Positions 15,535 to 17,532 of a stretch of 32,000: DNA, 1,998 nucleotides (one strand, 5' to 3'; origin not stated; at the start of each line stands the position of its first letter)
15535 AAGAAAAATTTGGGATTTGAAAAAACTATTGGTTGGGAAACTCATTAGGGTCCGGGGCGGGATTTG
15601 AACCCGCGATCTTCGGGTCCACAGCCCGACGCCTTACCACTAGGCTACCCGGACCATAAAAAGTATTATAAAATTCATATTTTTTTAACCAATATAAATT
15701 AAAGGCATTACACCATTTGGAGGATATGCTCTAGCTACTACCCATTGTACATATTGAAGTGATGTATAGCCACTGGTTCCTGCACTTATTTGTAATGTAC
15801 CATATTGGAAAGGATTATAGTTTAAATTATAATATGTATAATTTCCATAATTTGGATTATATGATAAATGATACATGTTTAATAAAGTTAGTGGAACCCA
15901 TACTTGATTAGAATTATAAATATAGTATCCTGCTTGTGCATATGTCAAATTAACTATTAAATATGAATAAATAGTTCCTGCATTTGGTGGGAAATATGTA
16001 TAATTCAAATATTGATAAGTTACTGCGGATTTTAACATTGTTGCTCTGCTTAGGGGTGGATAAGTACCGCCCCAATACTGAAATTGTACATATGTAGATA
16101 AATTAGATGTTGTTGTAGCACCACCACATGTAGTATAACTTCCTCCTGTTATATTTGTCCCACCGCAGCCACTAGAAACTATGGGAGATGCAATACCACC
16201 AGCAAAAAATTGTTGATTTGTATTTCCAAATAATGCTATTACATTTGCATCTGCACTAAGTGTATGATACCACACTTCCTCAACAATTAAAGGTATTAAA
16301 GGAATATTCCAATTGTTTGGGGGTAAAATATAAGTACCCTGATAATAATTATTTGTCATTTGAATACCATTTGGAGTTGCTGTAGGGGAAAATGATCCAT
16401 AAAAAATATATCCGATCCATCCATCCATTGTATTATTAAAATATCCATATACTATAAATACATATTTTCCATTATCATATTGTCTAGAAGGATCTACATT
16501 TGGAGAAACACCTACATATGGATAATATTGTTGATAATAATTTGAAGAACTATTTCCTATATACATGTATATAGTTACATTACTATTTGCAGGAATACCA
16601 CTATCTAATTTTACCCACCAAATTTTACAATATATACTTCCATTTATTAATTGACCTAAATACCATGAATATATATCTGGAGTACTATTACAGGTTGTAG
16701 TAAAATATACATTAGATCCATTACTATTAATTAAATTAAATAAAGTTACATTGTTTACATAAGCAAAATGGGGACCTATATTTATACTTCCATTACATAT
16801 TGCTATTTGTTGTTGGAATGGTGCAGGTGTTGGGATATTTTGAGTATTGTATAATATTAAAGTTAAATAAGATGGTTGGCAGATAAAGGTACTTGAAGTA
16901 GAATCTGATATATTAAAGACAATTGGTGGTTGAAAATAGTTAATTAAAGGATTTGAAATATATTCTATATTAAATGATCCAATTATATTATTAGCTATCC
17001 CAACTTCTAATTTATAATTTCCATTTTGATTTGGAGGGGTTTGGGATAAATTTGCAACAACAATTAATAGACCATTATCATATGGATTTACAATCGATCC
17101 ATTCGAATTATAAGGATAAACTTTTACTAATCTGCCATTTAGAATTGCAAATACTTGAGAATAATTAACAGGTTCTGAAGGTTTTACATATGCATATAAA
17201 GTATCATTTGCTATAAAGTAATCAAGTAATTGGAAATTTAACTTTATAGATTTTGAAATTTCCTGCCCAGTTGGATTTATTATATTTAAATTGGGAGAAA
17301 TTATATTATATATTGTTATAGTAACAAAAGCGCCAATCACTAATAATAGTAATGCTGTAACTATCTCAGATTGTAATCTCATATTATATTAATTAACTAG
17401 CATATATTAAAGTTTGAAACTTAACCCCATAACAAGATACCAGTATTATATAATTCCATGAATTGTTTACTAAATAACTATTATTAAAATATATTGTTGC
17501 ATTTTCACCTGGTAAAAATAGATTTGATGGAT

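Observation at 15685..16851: ~1.1-kb dispersed direct repeat: the C-terminal domain of the 565-aa protein recurs 11.5 kb away at ~90% nucleotide identity on a different N-terminal module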

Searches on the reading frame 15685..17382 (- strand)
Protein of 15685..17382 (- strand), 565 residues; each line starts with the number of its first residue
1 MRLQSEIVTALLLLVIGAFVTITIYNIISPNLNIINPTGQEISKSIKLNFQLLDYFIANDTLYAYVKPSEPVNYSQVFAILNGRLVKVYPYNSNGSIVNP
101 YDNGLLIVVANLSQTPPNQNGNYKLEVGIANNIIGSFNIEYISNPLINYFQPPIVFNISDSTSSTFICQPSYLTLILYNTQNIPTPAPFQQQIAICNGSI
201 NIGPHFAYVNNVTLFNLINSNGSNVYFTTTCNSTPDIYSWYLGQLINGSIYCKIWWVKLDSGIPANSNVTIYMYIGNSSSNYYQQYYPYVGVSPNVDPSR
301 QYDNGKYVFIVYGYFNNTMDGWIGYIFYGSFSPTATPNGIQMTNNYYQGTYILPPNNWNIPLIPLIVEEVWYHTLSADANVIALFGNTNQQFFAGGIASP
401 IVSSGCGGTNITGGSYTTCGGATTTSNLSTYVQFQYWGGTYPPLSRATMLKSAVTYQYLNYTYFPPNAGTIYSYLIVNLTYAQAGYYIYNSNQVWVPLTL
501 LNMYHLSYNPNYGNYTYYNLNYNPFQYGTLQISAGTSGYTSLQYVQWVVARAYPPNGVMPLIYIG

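Call 7: search_protein_families(library=pfam, proteins=[window:15685-17382:-], max_evalue=1)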
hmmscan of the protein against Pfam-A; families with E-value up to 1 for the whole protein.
window:15685-17382:- (565 aa): 1 family
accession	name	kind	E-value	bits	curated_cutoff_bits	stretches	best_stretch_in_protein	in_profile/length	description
PF10102.14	DUF2341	-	0.085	13.8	23.4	1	254-280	30-55/84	Domain of unknown function (DUF2341)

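Call 9: search_solved_structures(query=window:15685-17382:-, max_evalue=1)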
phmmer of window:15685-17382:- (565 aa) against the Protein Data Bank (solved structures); distinct sequences matched with E-value up to 1: 0.

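Call 12: find_homologous_proteins(query=window:15685-17382:-, max_evalue=0.001)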
Query window:15685-17382:- (565 aa): 333 proteins with E <= 0.001 among 8000 candidates; the best 120 are listed.
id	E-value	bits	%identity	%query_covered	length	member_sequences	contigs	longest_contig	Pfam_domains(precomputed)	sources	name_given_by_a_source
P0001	0.0e+0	1264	100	100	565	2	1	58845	-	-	-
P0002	4.0e-285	965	65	69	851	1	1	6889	-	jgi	-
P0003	2.1e-256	870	76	100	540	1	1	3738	-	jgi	-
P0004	7.1e-248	842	74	100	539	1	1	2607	-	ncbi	-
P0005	1.4e-238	812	70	100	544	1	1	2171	-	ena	-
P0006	1.9e-235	801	69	100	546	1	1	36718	-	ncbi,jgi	jgi:hypothetical protein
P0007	2.2e-235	801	56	73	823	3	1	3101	-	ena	-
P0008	5.3e-234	796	69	100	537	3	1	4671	-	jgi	-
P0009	6.1e-231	786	70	100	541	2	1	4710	-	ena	-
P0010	1.7e-228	778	69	99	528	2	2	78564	-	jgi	jgi:hypothetical protein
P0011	2.3e-216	738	65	100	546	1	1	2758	-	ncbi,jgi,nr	ncbi:MAG: hypothetical protein GU343_01475 [Nanoarchaeota archaeon]|jgi:hypothetical protein|nr:hypo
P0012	7.0e-216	737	65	100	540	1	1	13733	-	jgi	-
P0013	1.2e-215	736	65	100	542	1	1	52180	-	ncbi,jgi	jgi:hypothetical protein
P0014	2.4e-215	735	65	100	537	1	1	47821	-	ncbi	ncbi:MAG: hypothetical protein RXQ68_02165 [Candidatus Nanopusillus sp.]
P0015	3.8e-215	734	66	100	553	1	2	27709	-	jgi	-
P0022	3.0e-182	626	76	70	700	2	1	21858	-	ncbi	ncbi:MAG: hypothetical protein ACO2ON_01480 [Candidatus Nanopusillus sp.]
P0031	1.5e-170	587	82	58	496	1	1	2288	PF10102.15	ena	-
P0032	3.0e-170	586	85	56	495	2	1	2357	PF10102.15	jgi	-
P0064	5.8e-151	522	70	61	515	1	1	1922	PF10102.15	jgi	-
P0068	4.6e-149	516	77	56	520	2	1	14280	-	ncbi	ncbi:MAG: hypothetical protein RXN31_02580 [Candidatus Nanopusillus acidilobi]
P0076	3.8e-144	500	64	71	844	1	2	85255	-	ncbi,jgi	jgi:hypothetical protein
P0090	3.0e-142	494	65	69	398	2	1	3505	PF10102.15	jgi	-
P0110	1.3e-137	478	63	69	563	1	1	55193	-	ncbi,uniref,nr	ncbi:archaellin/type IV pilin N-terminal domain-containing protein [Candidatus Nanobsidianus stetter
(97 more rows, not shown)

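Call 26: search_protein_families(library=ncbifam, proteins=[window:15685-17382:-], max_evalue=1)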
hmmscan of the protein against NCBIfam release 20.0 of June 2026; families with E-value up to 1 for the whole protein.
window:15685-17382:- (565 aa): 0 families

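Call 27: search_protein_families(library=pfam, alignment_id=A1, max_evalue=0.01)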
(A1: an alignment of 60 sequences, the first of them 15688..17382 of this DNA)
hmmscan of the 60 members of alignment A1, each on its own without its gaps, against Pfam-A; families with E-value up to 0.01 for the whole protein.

A. member 1, window:15688-17382:- (565 aa): 0 families

B. families by the number of members that match (of 60 scanned): 5 families
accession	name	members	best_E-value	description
PF07790.16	Pilin_N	7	2.6e-05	Archaeal Type IV pilin, N-terminal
PF10102.14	DUF2341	5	2e-07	Domain of unknown function (DUF2341)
PF01917.21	Arch_flagellin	4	1e-05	Archaebacterial flagellin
PF22852.1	SoxE_N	1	0.004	Sulfocyanin, N-terminal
PF12950.13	TaqI_C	1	0.0082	TaqI-like C-terminal specificity domain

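Call 31: predict_structure(alignment_id=A1)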
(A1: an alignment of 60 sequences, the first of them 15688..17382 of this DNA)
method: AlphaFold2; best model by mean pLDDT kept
length: 565 residues; sequences in the alignment: 60
mean_pLDDT: 71.6   pTM: 0.51
mean pLDDT of the five models: 71.6, 68.7, 64.1, 64.0, 62.5
residues with pLDDT >= 90: 72; 70-90: 300; 50-70: 95; < 50: 98
segments of 3 or more residues with pLDDT < 50: 30-46, 143-166, 282-309, 400-403, 501-508, 553-565
pLDDT, mean of each block of 10 residues (from residue 1): 65 84 67 33 49 78 86 86 86 70 81 82 85 81 38 26 44 77 68 78 63 80 80 70 73 77 80 72 35 31 37 66 91 89 92 81 75 81 92 78 57 66 92 86 85 90 84 86 83 54 48 83 88 88 82 44 36
secondary structure, 60 per line:
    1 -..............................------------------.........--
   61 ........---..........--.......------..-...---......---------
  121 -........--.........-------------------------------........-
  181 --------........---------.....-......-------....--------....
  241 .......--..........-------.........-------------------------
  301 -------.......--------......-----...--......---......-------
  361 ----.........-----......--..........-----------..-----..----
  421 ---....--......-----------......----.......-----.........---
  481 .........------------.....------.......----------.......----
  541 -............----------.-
elements in order: H2-31 E50-58 E61-68 E77-81 E84-90 E106-111 E122-129 E132-140 E172-179 E189-196 E206-210 H212-217 E225-228 E237-247 E250-259 E267-275 E308-314 E323-328 E334-336 E339-344 E348-353 E365-373 E379-384 E387-393 E424-427 E430-435 E447-452 E457-463 E469-477 E481-489 H502-506 E513-519 E530-536 E542-553

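Call 33: find_encoding_contigs(protein=window:15685-17382:-, flank=10000, max_places=4)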
Protein window:15685-17382:- (565 aa): 2 contigs read that carry it; 2 places shown.
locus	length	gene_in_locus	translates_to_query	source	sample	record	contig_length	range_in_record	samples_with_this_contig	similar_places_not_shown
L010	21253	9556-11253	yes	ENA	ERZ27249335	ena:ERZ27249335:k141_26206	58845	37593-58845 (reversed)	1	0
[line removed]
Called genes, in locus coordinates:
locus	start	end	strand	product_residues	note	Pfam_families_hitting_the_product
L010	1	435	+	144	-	?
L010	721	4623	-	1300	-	PF03477:ATP-cone, PF00317:Ribonuc_red_lgN, PF02867:Ribonuc_red_lgC, PF14890:Intein_splicing, PF14528:LAGLIDADG_3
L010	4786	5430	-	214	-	PF14582:Metallophos_3 (faint), PF00149:Metallophos, PF12850:Metallophos_2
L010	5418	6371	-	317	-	PF17835:NOG1_N, PF01926:MMR_HSR1, PF02421:FeoB_N, PF04548:AIG1 (weak), PF06858:NOG1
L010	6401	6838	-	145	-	PF00011:HSP20, PF17886:ArsA_HSP20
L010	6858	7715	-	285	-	PF01875:Memo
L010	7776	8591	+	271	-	PF02934:GatB_N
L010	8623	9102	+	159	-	PF01917:Flagellin_arch-type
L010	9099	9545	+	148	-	-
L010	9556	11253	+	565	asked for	-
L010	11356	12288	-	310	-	PF09376:NurA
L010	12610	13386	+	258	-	-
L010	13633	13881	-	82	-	-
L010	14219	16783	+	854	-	PF02463:SMC_N (faint), PF00664:ABC_membrane, PF00005:ABC_tran, PF13304:AAA_21 (faint), PF08909:DUF1854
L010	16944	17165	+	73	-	-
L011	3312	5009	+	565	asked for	-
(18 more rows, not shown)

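Call 35: fold_search(model_id=the predicted structure, library=pdb)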
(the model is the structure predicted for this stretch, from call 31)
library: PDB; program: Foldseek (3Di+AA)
matches with E <= 10: 1091; with E <= 0.001: 133
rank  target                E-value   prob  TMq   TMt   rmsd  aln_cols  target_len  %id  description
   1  4m3c_B                2.0e-07  1.00  0.28  0.60   5.4       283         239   12  Structure of a binary complex between homologous tetrameric legume lectins from Butea monosperma and Spatholobus parvi (released 2013-09-18)
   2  4ygc_A                2.3e-07  1.00  0.26  0.59   6.0       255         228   12  Crystal structure of ERGIC-53/MCFD2, monoclinic calcium-bound form 1 (released 2016-04-06)
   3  4xtp                  2.4e-07  1.00  0.29  0.63   6.1       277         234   13  Crystal structure of a recombinant Vatairea macrocarpa seed lectin complexed with Tn antigen (released 2016-01-27)
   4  4wv8_B                2.7e-07  1.00  0.29  0.63   5.7       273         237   12  Crystal structure of a recombinant Vatairea macrocarpa seed lectin complexed with lactose (released 2016-01-27)
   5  4xtm                  3.2e-07  1.00  0.29  0.64   5.9       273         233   11  Crystal structure of a recombinant Vatairea macrocarpa seed lectin complexed with GalNAc (released 2016-01-27)
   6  4xxa_B                3.6e-07  1.00  0.29  0.62   5.7       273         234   12  Crystal structure of a recombinant Vatairea macrocarpa seed lectin (released 2016-01-27)
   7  4xxa_A                3.6e-07  1.00  0.28  0.61   6.1       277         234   13  Crystal structure of a recombinant Vatairea macrocarpa seed lectin (released 2016-01-27)
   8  9vby_A                3.6e-07  1.00  0.27  0.59   6.0       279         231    9  Lectin FRIL from Lablab purpureus with self glycan (released 2026-03-18)
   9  4m3c_A                4.4e-07  1.00  0.29  0.59   5.8       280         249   11  Structure of a binary complex between homologous tetrameric legume lectins from Butea monosperma and Spatholobus parvi (released 2013-09-18)
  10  9vbw_G                4.4e-07  1.00  0.26  0.55   9.4       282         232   10  Lectin FRIL from Lablab purpureus complexed to Lewis X tetrasaccharide (released 2026-03-18)
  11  5t7p_A                4.9e-07  1.00  0.30  0.67   5.9       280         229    9  Crystal structure of Pisum arvense lectin (PAL) complexed with X-Man (released 2017-08-09)
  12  2pel_A                4.9e-07  1.00  0.28  0.60   6.3       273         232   11  PEANUT LECTIN (released 1996-12-07)
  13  1g7y_B                6.5e-07  1.00  0.29  0.61   5.4       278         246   12  THE CRYSTAL STRUCTURE OF THE 58KD VEGETATIVE LECTIN FROM THE TROPICAL LEGUME DOLICHOS BIFLORUS (released 2000-11-29)
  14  4wv8_C                6.5e-07  1.00  0.28  0.60   5.6       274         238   12  Crystal structure of a recombinant Vatairea macrocarpa seed lectin complexed with lactose (released 2016-01-27)
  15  4wv8_D                7.6e-07  1.00  0.29  0.62   5.3       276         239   11  Crystal structure of a recombinant Vatairea macrocarpa seed lectin complexed with lactose (released 2016-01-27)
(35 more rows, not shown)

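Call 86: find_encoding_contigs(protein=P0032, flank=3000, max_places=3)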
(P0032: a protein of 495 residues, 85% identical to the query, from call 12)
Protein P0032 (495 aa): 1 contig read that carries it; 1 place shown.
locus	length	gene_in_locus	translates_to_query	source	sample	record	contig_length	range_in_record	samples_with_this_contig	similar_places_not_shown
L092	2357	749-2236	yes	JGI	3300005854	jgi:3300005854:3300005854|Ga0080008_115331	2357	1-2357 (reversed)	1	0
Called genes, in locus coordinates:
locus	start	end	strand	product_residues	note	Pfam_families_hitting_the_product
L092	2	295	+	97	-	?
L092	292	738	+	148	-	-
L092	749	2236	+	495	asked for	PF10102:DUF2341 (faint)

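Call 87: find_encoding_contigs(protein=P0068, flank=10000, max_places=3)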
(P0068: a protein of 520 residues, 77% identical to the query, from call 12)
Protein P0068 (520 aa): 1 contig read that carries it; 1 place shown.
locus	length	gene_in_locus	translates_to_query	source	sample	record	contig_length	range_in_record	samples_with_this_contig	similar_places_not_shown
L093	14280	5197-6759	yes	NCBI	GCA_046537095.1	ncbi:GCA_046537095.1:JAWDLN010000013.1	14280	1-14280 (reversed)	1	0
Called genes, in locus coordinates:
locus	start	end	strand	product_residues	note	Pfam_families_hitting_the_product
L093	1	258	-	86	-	PF03477:ATP-cone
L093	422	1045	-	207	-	PF00149:Metallophos, PF12850:Metallophos_2, PF14582:Metallophos_3 (faint)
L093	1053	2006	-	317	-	PF17835:NOG1_N, PF01926:MMR_HSR1, PF02421:FeoB_N, PF04548:AIG1 (weak), PF06858:NOG1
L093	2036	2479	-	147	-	PF27746:Small_heat_shock_put (weak), PF00011:HSP20, PF17886:ArsA_HSP20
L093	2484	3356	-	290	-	PF01875:Memo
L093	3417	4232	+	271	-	PF02934:GatB_N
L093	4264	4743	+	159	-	PF01917:Flagellin_arch-type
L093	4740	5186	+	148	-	-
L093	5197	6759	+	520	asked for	-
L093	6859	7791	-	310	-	PF09376:NurA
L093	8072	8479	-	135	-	PF01850:PIN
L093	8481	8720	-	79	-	PF07362:CcdA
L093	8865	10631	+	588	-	PF00664:ABC_membrane, PF00005:ABC_tran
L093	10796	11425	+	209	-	PF08909:DUF1854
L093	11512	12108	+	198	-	PF17144:Ribosomal_L5e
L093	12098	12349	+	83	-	-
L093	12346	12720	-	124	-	PF00410:Ribosomal_S8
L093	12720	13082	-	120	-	PF00253:Ribosomal_S14 (weak)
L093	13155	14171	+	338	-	PF04312:DUF460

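Call 98: find_encoding_contigs(protein=P0022, flank=7000, max_places=1)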
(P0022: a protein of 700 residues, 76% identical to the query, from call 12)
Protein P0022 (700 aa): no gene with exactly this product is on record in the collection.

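Call 99: find_encoding_contigs(protein=P0076, flank=7000, max_places=1)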
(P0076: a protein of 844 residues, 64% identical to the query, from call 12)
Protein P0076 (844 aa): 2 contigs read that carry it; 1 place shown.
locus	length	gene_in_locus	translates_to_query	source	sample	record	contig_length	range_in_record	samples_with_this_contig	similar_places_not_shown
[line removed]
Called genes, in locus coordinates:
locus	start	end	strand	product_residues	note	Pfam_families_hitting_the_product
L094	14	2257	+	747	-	PF00009:GTP_EFTU, PF03144:GTP_EFTU_D2, PF22042:EF-G_D2, PF14492:EFG_III, PF03764:EFG_IV, PF00679:EFG_C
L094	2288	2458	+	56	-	-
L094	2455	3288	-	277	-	PF00482:T2SSF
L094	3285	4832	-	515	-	PF00437:T2SSE, PF27713:UCP018868 (faint)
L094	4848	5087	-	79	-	-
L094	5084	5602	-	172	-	-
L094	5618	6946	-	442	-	PF00753:Lactamase_B, PF12706:Lactamase_B_2, PF22505:RNase_J_b_CASP, PF07521:RMMBL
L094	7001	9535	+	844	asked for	-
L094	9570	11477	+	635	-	PF00587:tRNA-synt_2b, PF03129:HGTP_anticodon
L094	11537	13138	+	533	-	PF08323:Glyco_transf_5 (faint), PF00343:Phosphorylase, PF00534:Glycos_transf_1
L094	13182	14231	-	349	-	PF00752:XPG_N, PF00867:XPG_I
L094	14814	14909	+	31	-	-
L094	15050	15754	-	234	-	PF01411:tRNA-synt_2c, PF07973:tRNA_SAD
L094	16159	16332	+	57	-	-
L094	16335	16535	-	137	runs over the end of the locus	PF01894:YjbQ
